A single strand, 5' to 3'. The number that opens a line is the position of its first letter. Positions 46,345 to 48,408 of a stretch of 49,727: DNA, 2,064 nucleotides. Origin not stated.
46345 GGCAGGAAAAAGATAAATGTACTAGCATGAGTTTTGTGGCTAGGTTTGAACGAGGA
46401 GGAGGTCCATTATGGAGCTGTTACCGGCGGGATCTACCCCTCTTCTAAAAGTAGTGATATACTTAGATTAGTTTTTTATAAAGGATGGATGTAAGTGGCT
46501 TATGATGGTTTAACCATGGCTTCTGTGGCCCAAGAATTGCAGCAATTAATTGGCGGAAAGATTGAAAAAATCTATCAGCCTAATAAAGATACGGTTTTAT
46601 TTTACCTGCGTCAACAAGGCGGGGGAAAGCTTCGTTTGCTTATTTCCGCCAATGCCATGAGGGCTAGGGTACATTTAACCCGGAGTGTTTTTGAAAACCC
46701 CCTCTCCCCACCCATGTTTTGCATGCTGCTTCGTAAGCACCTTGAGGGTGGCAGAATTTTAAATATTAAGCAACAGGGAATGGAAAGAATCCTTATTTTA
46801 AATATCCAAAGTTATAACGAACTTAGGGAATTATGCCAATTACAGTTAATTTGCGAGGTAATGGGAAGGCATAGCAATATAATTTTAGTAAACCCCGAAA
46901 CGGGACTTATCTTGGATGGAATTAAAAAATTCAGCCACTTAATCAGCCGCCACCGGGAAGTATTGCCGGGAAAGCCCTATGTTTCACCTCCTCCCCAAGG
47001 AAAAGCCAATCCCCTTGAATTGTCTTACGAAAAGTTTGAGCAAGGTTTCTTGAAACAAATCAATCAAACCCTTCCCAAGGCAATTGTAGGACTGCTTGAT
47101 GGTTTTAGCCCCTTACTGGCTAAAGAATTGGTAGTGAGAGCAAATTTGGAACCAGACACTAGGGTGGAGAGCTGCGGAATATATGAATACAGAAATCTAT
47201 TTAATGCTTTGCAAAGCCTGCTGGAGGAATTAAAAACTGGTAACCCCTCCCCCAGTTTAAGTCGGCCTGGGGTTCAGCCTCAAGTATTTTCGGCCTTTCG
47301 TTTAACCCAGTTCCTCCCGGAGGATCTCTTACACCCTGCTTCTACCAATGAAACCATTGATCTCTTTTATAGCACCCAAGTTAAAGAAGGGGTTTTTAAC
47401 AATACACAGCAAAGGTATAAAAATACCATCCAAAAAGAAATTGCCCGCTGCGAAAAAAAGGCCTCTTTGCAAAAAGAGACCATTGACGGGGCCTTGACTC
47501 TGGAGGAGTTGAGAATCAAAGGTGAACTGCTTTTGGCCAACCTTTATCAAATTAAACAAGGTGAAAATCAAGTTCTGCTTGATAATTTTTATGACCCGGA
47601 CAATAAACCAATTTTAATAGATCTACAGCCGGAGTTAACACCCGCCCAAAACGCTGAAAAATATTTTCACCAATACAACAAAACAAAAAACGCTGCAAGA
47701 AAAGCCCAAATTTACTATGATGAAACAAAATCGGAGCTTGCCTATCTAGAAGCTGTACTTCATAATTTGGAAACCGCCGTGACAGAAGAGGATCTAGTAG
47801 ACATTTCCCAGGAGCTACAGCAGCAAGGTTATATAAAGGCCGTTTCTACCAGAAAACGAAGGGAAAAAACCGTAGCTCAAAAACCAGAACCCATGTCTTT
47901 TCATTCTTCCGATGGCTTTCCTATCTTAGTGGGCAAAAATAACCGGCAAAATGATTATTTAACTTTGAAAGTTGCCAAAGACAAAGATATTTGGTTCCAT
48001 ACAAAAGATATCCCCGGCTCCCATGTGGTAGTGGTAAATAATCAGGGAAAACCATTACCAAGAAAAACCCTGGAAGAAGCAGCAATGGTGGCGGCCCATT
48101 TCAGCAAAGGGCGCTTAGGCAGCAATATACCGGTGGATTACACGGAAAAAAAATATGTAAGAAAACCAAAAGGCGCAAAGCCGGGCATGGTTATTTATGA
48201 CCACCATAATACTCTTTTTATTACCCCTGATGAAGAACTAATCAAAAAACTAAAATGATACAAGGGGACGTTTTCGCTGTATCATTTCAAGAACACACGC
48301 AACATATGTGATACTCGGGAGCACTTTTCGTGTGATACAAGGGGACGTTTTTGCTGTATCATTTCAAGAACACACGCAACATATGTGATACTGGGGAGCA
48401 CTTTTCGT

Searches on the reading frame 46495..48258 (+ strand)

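Call 44: search_protein_families(library=pfam, proteins=[window:46495-48258:+], max_evalue=0.00001)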
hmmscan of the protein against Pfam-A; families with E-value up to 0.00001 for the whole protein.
window:46495-48258:+ (587 aa): 3 families
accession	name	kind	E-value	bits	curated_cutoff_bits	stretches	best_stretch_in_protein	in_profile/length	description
PF05833.16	NFACT_N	-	3.9e-141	471.4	31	1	4-458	1-454/456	NFACT N-terminal and middle domains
PF05670.18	NFACT-R_1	-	7.6e-15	55.9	29.8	1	468-560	4-98/112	NFACT protein RNA binding domain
PF18297.6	NFACT-R_2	-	6.2e-08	33.2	26.9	1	469-554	4-84/104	NFACT protein RNA binding domain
